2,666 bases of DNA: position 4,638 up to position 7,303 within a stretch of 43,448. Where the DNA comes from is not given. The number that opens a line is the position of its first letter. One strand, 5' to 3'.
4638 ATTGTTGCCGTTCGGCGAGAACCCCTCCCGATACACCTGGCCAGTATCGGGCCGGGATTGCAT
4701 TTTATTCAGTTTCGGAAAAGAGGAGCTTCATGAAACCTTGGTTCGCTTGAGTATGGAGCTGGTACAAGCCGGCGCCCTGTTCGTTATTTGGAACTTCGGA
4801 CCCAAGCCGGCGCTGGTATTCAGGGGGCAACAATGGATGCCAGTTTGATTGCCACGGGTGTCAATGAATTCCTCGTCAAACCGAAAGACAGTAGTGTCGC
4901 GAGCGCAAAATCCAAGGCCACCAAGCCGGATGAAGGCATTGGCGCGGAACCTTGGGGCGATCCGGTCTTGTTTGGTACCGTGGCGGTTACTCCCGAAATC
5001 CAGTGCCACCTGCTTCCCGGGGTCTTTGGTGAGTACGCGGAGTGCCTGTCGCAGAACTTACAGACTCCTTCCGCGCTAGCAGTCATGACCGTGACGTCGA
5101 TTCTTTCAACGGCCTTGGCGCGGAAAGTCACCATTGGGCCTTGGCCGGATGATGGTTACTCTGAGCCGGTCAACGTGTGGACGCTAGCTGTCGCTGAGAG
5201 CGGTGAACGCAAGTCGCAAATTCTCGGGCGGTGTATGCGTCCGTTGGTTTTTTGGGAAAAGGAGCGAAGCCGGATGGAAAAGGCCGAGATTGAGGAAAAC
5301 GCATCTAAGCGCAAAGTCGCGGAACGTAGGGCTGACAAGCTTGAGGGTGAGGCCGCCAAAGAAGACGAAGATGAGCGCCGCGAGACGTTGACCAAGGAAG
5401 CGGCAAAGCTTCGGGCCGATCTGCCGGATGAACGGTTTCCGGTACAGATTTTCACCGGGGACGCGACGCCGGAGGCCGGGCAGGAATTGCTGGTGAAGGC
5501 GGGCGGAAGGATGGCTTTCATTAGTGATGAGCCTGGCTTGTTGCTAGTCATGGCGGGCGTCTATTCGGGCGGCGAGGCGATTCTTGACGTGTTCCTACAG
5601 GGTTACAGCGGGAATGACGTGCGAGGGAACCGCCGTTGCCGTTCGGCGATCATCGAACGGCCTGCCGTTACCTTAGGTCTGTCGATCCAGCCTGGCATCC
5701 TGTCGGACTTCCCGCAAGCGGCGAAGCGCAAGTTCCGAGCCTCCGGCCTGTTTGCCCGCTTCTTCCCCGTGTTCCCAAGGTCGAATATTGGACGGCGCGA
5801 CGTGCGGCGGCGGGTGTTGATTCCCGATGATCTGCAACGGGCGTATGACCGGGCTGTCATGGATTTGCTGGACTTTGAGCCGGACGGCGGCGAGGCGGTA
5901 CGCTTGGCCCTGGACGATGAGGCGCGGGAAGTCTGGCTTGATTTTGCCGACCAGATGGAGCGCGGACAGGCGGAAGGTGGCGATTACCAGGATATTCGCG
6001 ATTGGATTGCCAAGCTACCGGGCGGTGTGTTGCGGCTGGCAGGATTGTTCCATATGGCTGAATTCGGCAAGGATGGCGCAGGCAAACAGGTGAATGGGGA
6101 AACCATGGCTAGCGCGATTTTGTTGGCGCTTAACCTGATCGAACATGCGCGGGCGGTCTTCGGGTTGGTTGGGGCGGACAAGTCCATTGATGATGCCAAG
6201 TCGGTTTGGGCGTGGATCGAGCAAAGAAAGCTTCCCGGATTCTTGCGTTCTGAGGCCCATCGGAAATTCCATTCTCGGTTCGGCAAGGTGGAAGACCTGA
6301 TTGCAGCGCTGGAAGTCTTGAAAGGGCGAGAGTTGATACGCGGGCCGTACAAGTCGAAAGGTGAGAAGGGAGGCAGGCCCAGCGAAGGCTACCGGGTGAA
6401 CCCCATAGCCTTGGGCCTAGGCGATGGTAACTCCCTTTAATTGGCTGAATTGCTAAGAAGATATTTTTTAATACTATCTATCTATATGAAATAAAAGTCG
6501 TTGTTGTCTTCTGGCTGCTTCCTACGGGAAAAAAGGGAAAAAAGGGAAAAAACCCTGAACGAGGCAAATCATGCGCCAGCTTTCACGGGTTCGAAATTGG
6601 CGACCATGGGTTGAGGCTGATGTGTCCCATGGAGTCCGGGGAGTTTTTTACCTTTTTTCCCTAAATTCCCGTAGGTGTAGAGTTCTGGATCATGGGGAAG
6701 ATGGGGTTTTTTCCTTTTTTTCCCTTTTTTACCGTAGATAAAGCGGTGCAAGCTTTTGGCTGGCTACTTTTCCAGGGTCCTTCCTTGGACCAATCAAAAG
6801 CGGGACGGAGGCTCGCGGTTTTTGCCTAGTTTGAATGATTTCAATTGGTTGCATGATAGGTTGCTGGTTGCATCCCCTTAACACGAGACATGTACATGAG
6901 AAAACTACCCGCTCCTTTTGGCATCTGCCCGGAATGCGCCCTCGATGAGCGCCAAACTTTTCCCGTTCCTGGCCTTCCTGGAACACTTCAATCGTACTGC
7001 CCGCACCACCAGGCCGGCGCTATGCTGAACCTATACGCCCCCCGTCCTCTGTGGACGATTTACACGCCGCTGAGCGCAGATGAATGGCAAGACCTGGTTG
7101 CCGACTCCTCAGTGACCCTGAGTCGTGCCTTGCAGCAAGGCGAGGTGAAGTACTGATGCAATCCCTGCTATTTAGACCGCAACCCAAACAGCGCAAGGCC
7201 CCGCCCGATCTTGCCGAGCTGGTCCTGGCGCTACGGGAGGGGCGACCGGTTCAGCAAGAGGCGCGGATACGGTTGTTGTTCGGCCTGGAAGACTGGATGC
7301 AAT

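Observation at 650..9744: Compact 9.0-kb tRNA-Leu-integrated element whose only virion gene is a protease-capsid fusion: candidate new class of capsid-only phage satellite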

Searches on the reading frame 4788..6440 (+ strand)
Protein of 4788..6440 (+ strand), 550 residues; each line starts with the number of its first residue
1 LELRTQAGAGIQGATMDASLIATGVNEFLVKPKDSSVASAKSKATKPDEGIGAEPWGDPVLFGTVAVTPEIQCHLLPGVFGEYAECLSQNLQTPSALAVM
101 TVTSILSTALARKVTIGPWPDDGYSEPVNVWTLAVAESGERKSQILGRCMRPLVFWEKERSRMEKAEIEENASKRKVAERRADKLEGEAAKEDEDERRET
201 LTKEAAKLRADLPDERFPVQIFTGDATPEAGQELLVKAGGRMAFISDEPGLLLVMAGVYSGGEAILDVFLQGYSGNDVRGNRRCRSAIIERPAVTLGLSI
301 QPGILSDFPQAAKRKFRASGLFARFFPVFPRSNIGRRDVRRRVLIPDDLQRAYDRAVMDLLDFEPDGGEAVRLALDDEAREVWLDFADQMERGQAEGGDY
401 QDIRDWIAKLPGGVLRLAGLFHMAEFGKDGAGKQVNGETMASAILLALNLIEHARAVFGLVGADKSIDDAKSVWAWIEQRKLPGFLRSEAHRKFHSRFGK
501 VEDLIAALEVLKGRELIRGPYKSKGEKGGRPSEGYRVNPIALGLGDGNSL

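Call 6: search_protein_families(library=pfam, proteins=[window:4788-6440:+], max_evalue=0.01)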
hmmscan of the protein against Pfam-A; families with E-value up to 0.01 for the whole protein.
window:4788-6440:+ (550 aa): 1 family
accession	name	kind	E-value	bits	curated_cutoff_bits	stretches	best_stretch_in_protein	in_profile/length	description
PF13148.11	DUF3987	-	6e-83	279.5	27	1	92-459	1-363/364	Protein of unknown function (DUF3987)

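Call 7: search_protein_families(library=phrogs, proteins=[window:4788-6440:+], max_evalue=0.01)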
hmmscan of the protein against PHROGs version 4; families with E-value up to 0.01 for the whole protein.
window:4788-6440:+ (550 aa): 2 families
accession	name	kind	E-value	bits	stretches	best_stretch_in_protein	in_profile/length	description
phrog_2373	-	DNA, RNA and nucleotide metabolism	3.8e-52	178.5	1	47-481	32-455/515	DNA helicase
phrog_10514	-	DNA, RNA and nucleotide metabolism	5.8e-05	22.5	0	88-154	353-415/750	DNA primase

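Call 93: search_protein_families(library=ncbifam, proteins=[window:4833-6437:+], max_evalue=0.01)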
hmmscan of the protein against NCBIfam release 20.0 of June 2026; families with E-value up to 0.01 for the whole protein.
window:4833-6437:+ (535 aa): 0 families

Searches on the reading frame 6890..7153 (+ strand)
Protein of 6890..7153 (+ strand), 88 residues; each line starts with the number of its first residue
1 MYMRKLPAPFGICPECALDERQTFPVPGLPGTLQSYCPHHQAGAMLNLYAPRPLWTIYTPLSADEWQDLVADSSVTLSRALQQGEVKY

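Call 64: search_protein_representatives(protein=window:6890-7153:+)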
Query: 88 residues. Proteins with E-value up to 0.001 (for the whole library): 44; up to 1e-10: 2; up to 1e-30: 0. The best 44 are listed.
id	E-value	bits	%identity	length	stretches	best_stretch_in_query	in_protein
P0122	1.6e-20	89.3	100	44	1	45-88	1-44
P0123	8.0e-14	67.8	44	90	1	6-84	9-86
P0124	6.0e-10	55.4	35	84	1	2-78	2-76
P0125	2.5e-09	53.5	40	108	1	4-73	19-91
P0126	9.9e-09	51.5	38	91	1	4-76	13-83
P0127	1.2e-08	51.3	33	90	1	4-73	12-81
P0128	5.7e-08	49.1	35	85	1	5-79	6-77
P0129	9.4e-08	48.4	37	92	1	6-76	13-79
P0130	1.3e-07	48.0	34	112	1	5-72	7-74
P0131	1.8e-07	47.5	32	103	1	3-73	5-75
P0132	5.6e-07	45.9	44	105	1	6-79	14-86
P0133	6.4e-07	45.7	41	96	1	5-74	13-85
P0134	1.4e-06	44.6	36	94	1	6-74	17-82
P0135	1.7e-06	44.4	41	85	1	6-70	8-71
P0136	2.3e-06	44.0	35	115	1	3-71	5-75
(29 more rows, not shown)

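Call 67: search_protein_families(library=pfam, alignment_id=A3, max_evalue=1)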
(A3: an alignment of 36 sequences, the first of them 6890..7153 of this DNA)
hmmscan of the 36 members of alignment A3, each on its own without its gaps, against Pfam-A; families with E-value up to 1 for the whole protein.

A. member 1, window:6890-7153:+ (88 aa): 0 families

B. families by the number of members that match (of 36 scanned): 15 families
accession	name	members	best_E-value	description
PF24543.1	Usp-48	2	0.0039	Usp-48 domain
PF24254.1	DUF7455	2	0.11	Domain of unknown function (DUF7455)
PF15777.11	Anti-TRAP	1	0.035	Tryptophan RNA-binding attenuator protein inhibitory protein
PF13696.11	zf-CCHC_2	1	0.043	Zinc knuckle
PF01207.24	Dus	1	0.067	Dihydrouridine synthase (Dus)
PF25816.1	RamC_N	1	0.067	RamC, N-terminal domain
PF13539.11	Peptidase_M15_4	1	0.077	D-alanyl-D-alanine carboxypeptidase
PF13523.12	Acetyltransf_8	1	0.086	Acetyltransferase (GNAT) domain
PF23475.1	zf-Tbcl_FmdE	1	0.087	FmdE treble clef zinc finger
PF14267.11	DUF4357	1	0.12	Domain of unknown function (DUF4357)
PF08808.17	RES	1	0.12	RES domain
PF13445.12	zf-RING_UBOX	1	0.13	RING-type zinc-finger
PF25080.1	zf_RING-like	1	0.13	RING zinc finger-like domain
PF10058.14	Zn_ribbon_10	1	0.17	ER junction formation factor lunapark, zinc ribbon finger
PF09400.15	DUF2002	1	0.21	Protein of unknown function (DUF2002)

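Call 68: find_encoding_contigs(protein=P0123, flank=8000, max_places=3)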
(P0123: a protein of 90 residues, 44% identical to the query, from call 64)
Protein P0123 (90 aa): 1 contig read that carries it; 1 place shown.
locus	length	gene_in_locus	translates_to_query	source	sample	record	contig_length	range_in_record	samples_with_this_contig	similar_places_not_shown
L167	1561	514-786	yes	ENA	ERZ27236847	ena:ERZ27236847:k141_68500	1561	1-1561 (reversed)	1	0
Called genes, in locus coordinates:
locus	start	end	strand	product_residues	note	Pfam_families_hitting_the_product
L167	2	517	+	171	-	?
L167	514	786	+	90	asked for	-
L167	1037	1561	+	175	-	?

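Call 69: find_encoding_contigs(protein=P0124, flank=8000, max_places=3)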
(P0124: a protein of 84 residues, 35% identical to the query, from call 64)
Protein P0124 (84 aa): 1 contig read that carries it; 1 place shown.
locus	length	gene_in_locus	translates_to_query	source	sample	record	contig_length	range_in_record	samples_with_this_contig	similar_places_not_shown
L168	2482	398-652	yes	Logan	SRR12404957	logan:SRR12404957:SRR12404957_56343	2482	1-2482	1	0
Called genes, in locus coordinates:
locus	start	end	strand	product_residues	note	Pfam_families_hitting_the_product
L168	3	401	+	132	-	?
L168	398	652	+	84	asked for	-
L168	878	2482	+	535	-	?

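Call 70: find_encoding_contigs(protein=P0126, flank=8000, max_places=3)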
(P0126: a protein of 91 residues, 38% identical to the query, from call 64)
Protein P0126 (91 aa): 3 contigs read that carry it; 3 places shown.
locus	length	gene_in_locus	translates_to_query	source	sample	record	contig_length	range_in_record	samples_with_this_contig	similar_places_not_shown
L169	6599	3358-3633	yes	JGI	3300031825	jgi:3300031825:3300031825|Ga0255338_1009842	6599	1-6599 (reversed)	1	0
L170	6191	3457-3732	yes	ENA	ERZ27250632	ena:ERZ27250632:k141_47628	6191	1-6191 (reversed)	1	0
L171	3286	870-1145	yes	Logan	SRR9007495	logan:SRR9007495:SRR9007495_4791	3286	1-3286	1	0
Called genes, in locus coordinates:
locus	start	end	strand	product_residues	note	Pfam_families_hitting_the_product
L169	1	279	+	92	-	?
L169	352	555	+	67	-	PF12728:HTH_17 (weak)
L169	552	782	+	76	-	-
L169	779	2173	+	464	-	PF13481:AAA_25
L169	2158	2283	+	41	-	-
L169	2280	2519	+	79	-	-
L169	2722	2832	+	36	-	-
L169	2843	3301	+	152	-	-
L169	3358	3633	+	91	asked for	-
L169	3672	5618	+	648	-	PF05065:Phage_capsid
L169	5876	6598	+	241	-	?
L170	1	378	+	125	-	?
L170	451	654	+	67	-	PF12728:HTH_17 (weak)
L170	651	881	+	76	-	-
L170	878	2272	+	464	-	PF13481:AAA_25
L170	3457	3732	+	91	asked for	-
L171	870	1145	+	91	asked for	-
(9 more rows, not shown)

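Call 71: find_encoding_contigs(protein=P0130, flank=8000, max_places=3)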
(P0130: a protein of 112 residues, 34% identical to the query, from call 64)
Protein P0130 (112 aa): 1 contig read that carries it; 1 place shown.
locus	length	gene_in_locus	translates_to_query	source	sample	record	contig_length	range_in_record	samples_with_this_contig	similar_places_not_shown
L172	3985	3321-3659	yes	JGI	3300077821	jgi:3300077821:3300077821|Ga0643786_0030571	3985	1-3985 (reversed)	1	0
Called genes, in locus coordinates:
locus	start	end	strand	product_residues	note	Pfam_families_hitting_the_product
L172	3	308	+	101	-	?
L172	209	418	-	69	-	-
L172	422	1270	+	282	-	-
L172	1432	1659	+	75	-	PF12728:HTH_17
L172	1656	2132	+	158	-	-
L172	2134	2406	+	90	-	-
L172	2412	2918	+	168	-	-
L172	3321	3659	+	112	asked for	-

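Call 73: predict_structure(alignment_id=A3)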
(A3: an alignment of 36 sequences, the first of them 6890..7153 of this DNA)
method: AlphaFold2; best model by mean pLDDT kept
length: 88 residues; sequences in the alignment: 36
mean_pLDDT: 89.5   pTM: 0.76
mean pLDDT of the five models: 89.5, 88.2, 88.1, 87.4, 87.2
residues with pLDDT >= 90: 62; 70-90: 19; 50-70: 5; < 50: 2
segments of 3 or more residues with pLDDT < 50: none
pLDDT, mean of each block of 10 residues (from residue 1): 74 96 94 97 95 95 96 86 68
secondary structure, 60 per line:
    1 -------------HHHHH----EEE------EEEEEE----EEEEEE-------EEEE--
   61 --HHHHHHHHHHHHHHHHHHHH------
elements in order: H14-18 E23-25 E32-37 E42-47 E55-58 H63-82

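Call 76: fold_search(model_id=the predicted structure, library=pdb)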
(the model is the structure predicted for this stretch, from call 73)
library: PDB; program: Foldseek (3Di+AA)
matches with E <= 10: 281; with E <= 0.001: 0
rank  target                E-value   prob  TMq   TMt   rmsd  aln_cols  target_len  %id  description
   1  6kml_A                5.5e-01  0.41  0.41  0.36   6.1        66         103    9  2.09 Angstrom resolution crystal structure of tetrameric HigBA toxin-antitoxin complex from E.coli (released 2020-11-18)
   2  6kml_C                9.2e-01  0.47  0.44  0.38   3.4        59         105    5  2.09 Angstrom resolution crystal structure of tetrameric HigBA toxin-antitoxin complex from E.coli (released 2020-11-18)
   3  5em0                  1.2e+00  0.18  0.32  0.23   4.5        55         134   16  Crystal structure of mugwort allergen Art v 4 (released 2016-06-08)
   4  6l6r_B                1.4e+00  0.21  0.30  0.05   4.2        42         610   14  Crystal structure of LRP6 E1E2-SOST complex (released 2020-10-28)
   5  5ifg_A                1.5e+00  0.33  0.41  0.37   3.2        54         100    6  Crystal structure of HigA-HigB complex from E. Coli (released 2017-03-01)
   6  4tps_A                1.5e+00  0.14  0.29  0.20   9.0        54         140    7  Sporulation Inhibitor of DNA Replication, SirA, in complex with Domain I of DnaA (released 2014-07-30)
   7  5t87_F                1.8e+00  0.18  0.34  0.39   6.4        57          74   12  Crystal structure of CDI complex from Cupriavidus taiwanensis LMG 19424 (released 2017-09-13)
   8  6y86                  1.8e+00  0.11  0.32  0.10   6.6        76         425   13  Active YidC insertase crystal structure with the first transmembrane domain resolved (released 2021-09-22)
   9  2ofc_A                1.8e+00  0.09  0.25  0.17   3.7        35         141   26  The crystal structure of Sclerotium rolfsii lectin (released 2007-05-01)
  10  4hgz_C                1.8e+00  0.09  0.25  0.10   9.5        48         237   14  Structure of the CcbJ Methyltransferase from Streptomyces caelestis (released 2013-10-30)
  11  6l6r_A                1.9e+00  0.18  0.30  0.05   4.3        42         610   14  Crystal structure of LRP6 E1E2-SOST complex (released 2020-10-28)
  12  2ffg_B                2.1e+00  0.16  0.35  0.39   4.9        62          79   16  Novel x-ray structure of the YkuJ protein from Bacillus subtilis. Northeast Structural Genomics target SR360. (released 2005-12-27)
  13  6fh1_A                2.1e+00  0.07  0.25  0.08   8.9        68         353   13  Protein arginine kinase McsB in the apo state (released 2019-02-06)
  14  5ycl_B                2.3e+00  0.23  0.41  0.38   3.2        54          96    6  Crystal structure of HigBA complex from Shigella flexneri (released 2018-09-19)
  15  5ycl_D                2.3e+00  0.20  0.39  0.37   3.6        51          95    8  Crystal structure of HigBA complex from Shigella flexneri (released 2018-09-19)
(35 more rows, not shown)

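Call 77: fold_search(model_id=the predicted structure, library=viral)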
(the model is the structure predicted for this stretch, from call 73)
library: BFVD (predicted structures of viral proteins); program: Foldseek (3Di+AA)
matches with E <= 10: 701; with E <= 0.001: 0
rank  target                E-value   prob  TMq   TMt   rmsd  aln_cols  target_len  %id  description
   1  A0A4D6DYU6            1.9e-01  0.89  0.40  0.58   3.4        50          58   16  (no name in the UniProt tables at hand)
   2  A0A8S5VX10            1.9e-01  0.69  0.43  0.43   5.8        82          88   13  (no name in the UniProt tables at hand)
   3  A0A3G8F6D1            2.2e-01  0.54  0.35  0.29   5.9        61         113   16  (no name in the UniProt tables at hand)
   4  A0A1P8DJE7            2.2e-01  0.30  0.32  0.34  11.2        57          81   10  (no name in the UniProt tables at hand)
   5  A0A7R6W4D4            3.9e-01  0.33  0.34  0.23  10.9        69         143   13  Uncharacterized protein (Fragment) [Carapha virus]
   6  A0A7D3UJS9            4.5e-01  0.21  0.27  0.34   8.4        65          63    8  (no name in the UniProt tables at hand)
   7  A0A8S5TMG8            4.5e-01  0.16  0.31  0.20   6.0        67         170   16  Uncharacterized protein [Podoviridae sp. cttot15]
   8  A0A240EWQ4            4.8e-01  0.28  0.36  0.32  11.9        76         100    9  (no name in the UniProt tables at hand)
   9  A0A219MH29            4.8e-01  0.21  0.28  0.21   8.6        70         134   16  Uncharacterized protein [Dickeya phage BF25/12]
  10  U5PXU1                5.5e-01  0.13  0.29  0.30  13.2        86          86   12  Uncharacterized protein [Bacillus phage Grass]
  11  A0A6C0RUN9            5.8e-01  0.30  0.33  0.42   9.0        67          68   12  (no name in the UniProt tables at hand)
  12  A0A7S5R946            5.8e-01  0.28  0.33  0.23   7.3        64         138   20  (no name in the UniProt tables at hand)
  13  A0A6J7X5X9            5.8e-01  0.21  0.31  0.26   8.7        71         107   11  Uncharacterized protein [uncultured Caudovirales phage]
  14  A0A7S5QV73            6.2e-01  0.25  0.43  0.30   8.0        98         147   12  (no name in the UniProt tables at hand)
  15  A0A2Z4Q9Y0            6.2e-01  0.15  0.26  0.13   8.5        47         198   19  (no name in the UniProt tables at hand)
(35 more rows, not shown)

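Call 83: search_protein_families(library=phrogs, proteins=[L169:2843-3298:+], max_evalue=0.01)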
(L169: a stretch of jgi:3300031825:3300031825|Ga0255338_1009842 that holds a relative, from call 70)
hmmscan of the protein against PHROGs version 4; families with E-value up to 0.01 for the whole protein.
L169:2843-3298:+ (152 aa): 0 families

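Call 92: search_protein_families(library=padloc, proteins=[window:6890-7153:+], max_evalue=0.01)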
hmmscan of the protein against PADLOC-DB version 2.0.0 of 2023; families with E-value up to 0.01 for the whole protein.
window:6890-7153:+ (88 aa): 0 families
